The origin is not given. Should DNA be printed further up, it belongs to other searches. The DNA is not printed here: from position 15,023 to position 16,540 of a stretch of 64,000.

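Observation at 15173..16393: In-frame fusion of a WecG/TagA-family glycosyltransferase with a Nudix hydrolase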

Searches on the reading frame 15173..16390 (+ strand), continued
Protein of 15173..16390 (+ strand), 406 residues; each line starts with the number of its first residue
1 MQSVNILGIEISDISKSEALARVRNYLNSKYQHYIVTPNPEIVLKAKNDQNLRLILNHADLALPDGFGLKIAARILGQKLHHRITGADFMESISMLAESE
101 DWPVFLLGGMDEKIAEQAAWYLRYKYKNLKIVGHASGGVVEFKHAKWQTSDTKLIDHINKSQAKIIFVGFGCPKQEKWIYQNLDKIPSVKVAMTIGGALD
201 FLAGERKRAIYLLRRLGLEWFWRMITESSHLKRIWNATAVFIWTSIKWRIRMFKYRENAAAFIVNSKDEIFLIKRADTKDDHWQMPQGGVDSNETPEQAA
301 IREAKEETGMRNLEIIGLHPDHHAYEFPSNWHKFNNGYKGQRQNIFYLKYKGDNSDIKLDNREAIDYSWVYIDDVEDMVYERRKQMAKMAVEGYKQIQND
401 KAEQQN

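Call 18: find_encoding_contigs(protein=P0095, flank=8000, max_places=2)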
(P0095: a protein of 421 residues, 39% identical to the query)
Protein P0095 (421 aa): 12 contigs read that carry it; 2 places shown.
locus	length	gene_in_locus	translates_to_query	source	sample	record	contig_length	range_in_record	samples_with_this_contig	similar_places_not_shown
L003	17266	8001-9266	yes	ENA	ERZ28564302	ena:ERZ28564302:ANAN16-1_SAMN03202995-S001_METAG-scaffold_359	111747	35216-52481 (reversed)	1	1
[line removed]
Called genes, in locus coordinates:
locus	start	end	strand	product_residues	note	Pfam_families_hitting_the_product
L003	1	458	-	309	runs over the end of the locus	PF00551:Formyl_trans_N, PF02911:Formyl_trans_C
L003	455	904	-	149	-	PF01327:Pep_deformylase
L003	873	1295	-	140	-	-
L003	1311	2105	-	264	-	PF02900:LigB, PF01875:Memo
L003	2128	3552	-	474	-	-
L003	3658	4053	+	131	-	PF05157:MshEN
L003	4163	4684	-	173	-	PF20221:DUF6580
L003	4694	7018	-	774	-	PF14478:DUF4430 (weak)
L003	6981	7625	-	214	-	PF14478:DUF4430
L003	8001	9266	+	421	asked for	PF03808:Glyco_tran_WecG, PF00293:NUDIX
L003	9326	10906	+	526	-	PF00749:tRNA-synt_1c, PF19269:Anticodon_2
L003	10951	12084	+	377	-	PF01551:Peptidase_M23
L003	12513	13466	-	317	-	PF08478:POTRA_1 (weak), PF03799:FtsQ_DivIB_C (faint)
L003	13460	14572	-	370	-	PF01168:Ala_racemase_N, PF00842:Ala_racemase_C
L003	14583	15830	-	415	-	PF02403:Seryl_tRNA_N, PF00587:tRNA-synt_2b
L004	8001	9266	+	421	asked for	PF03808:Glyco_tran_WecG, PF00293:NUDIX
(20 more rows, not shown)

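Call 20: find_related_loci(query=A1, collection=genome_contigs, flank=6000)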
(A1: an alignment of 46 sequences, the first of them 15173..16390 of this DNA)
Query A1 (406 aa) in genome_contigs; peptide patterns used: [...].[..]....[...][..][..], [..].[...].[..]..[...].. (x = any residue, [..] = any of these).
600 stretches matched a pattern (row limit reached: there are more); 588 encode a relative of the query (tblastn E <= 1e-3); the best 80 are kept; 80 distinct loci.
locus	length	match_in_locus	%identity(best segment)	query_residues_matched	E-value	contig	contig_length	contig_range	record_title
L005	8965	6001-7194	66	1-396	0e+0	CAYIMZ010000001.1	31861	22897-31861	MAG TPA_asm: uncultured Gammaproteobacteria bacterium isolate ERP119705_co25_269 genome assembly, contig: NODE_662_lengt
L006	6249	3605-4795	61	1-397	2e-169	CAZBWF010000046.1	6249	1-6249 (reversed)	MAG TPA_asm: uncultured Gammaproteobacteria bacterium isolate binchicken_co38_513 genome assembly, contig: NODE_26417_le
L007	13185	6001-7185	40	4-392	3e-94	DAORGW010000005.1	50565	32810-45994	MAG TPA_asm: bacterium isolate AMR_MDS_1220 NODE_311_length_50565_cov_10.456226, whole genome shotgun sequence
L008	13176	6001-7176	40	4-392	5e-93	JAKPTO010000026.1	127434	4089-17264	MAG: bacterium isolate USPA_maxbin.021 k141_121866, whole genome shotgun sequence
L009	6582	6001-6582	70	1-194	1e-92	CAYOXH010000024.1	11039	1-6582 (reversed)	MAG TPA_asm: uncultured Gammaproteobacteria bacterium isolate binchicken_co48_110 genome assembly, contig: NODE_9817_len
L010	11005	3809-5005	39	6-398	2e-89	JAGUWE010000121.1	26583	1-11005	MAG: Patescibacteria group bacterium isolate DeMMO5_21 c_000000011158, whole genome shotgun sequence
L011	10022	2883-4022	40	4-397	6e-80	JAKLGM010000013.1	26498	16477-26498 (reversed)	MAG: Patescibacteria group bacterium isolate RA.bin4 RA.bin4_13, whole genome shotgun sequence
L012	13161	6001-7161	40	1-385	5e-80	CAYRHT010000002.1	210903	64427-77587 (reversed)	MAG TPA_asm: uncultured Gammaproteobacteria bacterium isolate binchicken_co28_75 genome assembly, contig: NODE_18_length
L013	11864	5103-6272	38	6-396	3e-78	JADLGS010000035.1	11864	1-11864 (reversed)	MAG: Candidatus Falkowbacteria bacterium isolate SJ45 c_000000752505, whole genome shotgun sequence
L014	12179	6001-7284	36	1-406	4e-74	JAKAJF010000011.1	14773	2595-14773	MAG: bacterium isolate WY3.bin75 NODE_7143_length_14773_cov_1.223133, whole genome shotgun sequence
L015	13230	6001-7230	36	6-397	1e-75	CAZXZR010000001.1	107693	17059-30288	MAG TPA_asm: uncultured Gammaproteobacteria bacterium isolate SRP098346_co1_171 genome assembly, contig: NODE_29_length_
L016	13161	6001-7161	35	4-397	7e-67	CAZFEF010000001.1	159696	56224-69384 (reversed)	MAG TPA_asm: uncultured Gammaproteobacteria bacterium isolate SRP192927_co9_427 genome assembly, contig: NODE_14_length_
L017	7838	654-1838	35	1-397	2e-66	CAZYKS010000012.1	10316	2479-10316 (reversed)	MAG TPA_asm: uncultured Gammaproteobacteria bacterium isolate SRP214966_co3_413 genome assembly, contig: NODE_10871_leng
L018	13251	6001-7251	33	1-397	2e-66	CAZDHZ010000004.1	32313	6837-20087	MAG TPA_asm: uncultured Gammaproteobacteria bacterium isolate binchicken_co256_37 genome assembly, contig: NODE_2123_len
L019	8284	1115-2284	35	5-397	3e-66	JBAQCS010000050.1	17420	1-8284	MAG: Patescibacteria group bacterium isolate MFD12010_ilm_asm_bin15 k127_184825, whole genome shotgun sequence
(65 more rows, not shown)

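Call 38: predict_structure(alignment_id=A1)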
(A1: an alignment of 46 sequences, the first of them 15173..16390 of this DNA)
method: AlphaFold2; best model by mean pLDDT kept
length: 406 residues; sequences in the alignment: 46
mean_pLDDT: 94.2   pTM: 0.86
mean pLDDT of the five models: 94.2, 93.8, 93.7, 92.9, 92.9
residues with pLDDT >= 90: 352; 70-90: 48; 50-70: 6; < 50: 0
segments of 3 or more residues with pLDDT < 50: none
pLDDT, mean of each block of 10 residues (from residue 1): 93 98 97 97 95 96 96 97 95 98 95 94 97 86 70 92 97 93 96 95 92 88 85 91 98 97 98 91 96 96 96 97 95 95 98 93 95 97 96 97 92
secondary structure, 60 per line:
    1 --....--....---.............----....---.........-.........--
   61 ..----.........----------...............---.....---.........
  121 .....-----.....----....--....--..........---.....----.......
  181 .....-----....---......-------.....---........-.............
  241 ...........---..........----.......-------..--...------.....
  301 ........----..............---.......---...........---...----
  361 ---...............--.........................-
elements in order: E3-6 E9-12 H16-28 E33-36 H40-48 H50-58 H67-75 H86-100 E104-108 H112-125 E131-135 E140-143 E146-149 H152-161 E165-169 H174-185 E191-194 H198-203 H211-215 H219-226 H228-251 E255-264 E269-275 E287-289 H296-308 E313-326 H330-336 E340-350 E364-371 H372-378 H381-405
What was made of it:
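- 15785..15925 (+): TagA C-terminal appendage (aa 205-251). These helices bind the membrane and complete the active site. The last helix (aa 228-251) runs straight into the first Nudix strand. Call 38: helices 211-215, 219-226 and 228-251.
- Closest known: TagA/TarA. Different: The region around the uracil-stacking Tyr137 is variable and has lower model confidence (pLDDT 70-86, call 38).
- The model is confident through the junction: pLDDT is 85-98 over aa 220-260 (call 38).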

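Call 58: fold_search(model_id=the predicted structure, library=pdb)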
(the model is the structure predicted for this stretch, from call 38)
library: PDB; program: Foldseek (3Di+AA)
matches with E <= 10: 1247; with E <= 0.001: 540
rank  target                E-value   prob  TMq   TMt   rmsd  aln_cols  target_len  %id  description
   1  7mpk_A                2.4e-17  1.00  0.46  0.93   2.9       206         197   36  Crystal structure of TagA with UDP-GlcNAc (released 2021-12-29)
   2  7mpk_B                2.7e-17  1.00  0.47  0.94   2.7       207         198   37  Crystal structure of TagA with UDP-GlcNAc (released 2021-12-29)
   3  5wb4_A                2.8e-17  1.00  0.45  0.93   2.6       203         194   36  Crystal structure of the TarA wall teichoic acid glycosyltransferase (released 2019-01-16)
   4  5wb4_B                2.8e-17  1.00  0.45  0.93   2.6       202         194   36  Crystal structure of the TarA wall teichoic acid glycosyltransferase (released 2019-01-16)
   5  7mpk_C                3.2e-17  1.00  0.46  0.93   2.5       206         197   36  Crystal structure of TagA with UDP-GlcNAc (released 2021-12-29)
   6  7n41_A                3.6e-17  1.00  0.46  0.93   2.8       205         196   36  Crystal structure of TagA with UDP-ManNAc (released 2021-12-29)
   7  5wb4_E                7.3e-17  1.00  0.45  0.93   2.8       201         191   36  Crystal structure of the TarA wall teichoic acid glycosyltransferase (released 2019-01-16)
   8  5wb4_F                8.7e-17  1.00  0.46  0.93   2.6       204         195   37  Crystal structure of the TarA wall teichoic acid glycosyltransferase (released 2019-01-16)
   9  5wb4_C                1.0e-16  1.00  0.45  0.92   2.6       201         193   36  Crystal structure of the TarA wall teichoic acid glycosyltransferase (released 2019-01-16)
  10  5wfg_A                1.2e-16  1.00  0.45  0.93   2.7       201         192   37  Crystal structure of the TarA wall teichoic acid glycosyltransferase bound to UDP (released 2019-01-16)
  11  5wfg_E                1.9e-16  1.00  0.45  0.93   2.7       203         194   36  Crystal structure of the TarA wall teichoic acid glycosyltransferase bound to UDP (released 2019-01-16)
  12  5wfg_B                3.2e-16  1.00  0.45  0.93   2.8       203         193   36  Crystal structure of the TarA wall teichoic acid glycosyltransferase bound to UDP (released 2019-01-16)
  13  5wfg_F                5.4e-16  1.00  0.44  0.92   2.8       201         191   37  Crystal structure of the TarA wall teichoic acid glycosyltransferase bound to UDP (released 2019-01-16)
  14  5wfg_C                2.1e-15  1.00  0.45  0.92   2.8       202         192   37  Crystal structure of the TarA wall teichoic acid glycosyltransferase bound to UDP (released 2019-01-16)
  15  1f3y_MODEL_1_A        1.6e-11  1.00  0.32  0.75   2.7       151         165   34  SOLUTION STRUCTURE OF THE NUDIX ENZYME DIADENOSINE TETRAPHOSPHATE HYDROLASE FROM LUPINUS ANGUSTIFOLIUS L. (released 2001-06-06)
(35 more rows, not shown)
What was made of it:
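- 15173..15784 (+): GT26 catalytic core (aa 1-204). Pocket residues are T37, N39, D65, R83, Q175 and E176. Call 58: Foldseek TM 0.93 to TagA chains.
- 15926..16372 (+): Nudix domain (aa 252-400), RppH/NudH/Ap4A-hydrolase type. Call 58: TM 0.75-0.80 to 1F3Y and RppH.
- On GT26 (WecB/TagA/CpsF glycosyltransferases; PF03808, TIGR00696): Foldseek against PDB gives TM 0.92-0.94 (normalised to the target) and rmsd 2.5-2.9 Å to the TagA chains of 7MPK, 5WB4 and 5WFG (call 58).
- On Nudix superfamily (PF00293): Fold hits are in call 58.
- On Nucleotide-sugar Nudix hydrolases (GDP-mannose mannosyl hydrolase, NF011963): The fold match is weaker than to RppH (call 58).
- Closest known: TagA/TarA. Same: The fold matches with TM 0.93 (call 58).
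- Closest known: GDP-mannose mannosyl hydrolase. Different: The fold match is weaker than to RppH (TM 0.59-0.64 against 0.75-0.80, call 58).
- Closest known: NadM-Nudix. Same: It appears as a weak whole-chain fold hit (call 58, ranks 33 and 45).
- The fold match has TM 0.93 (call 58).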
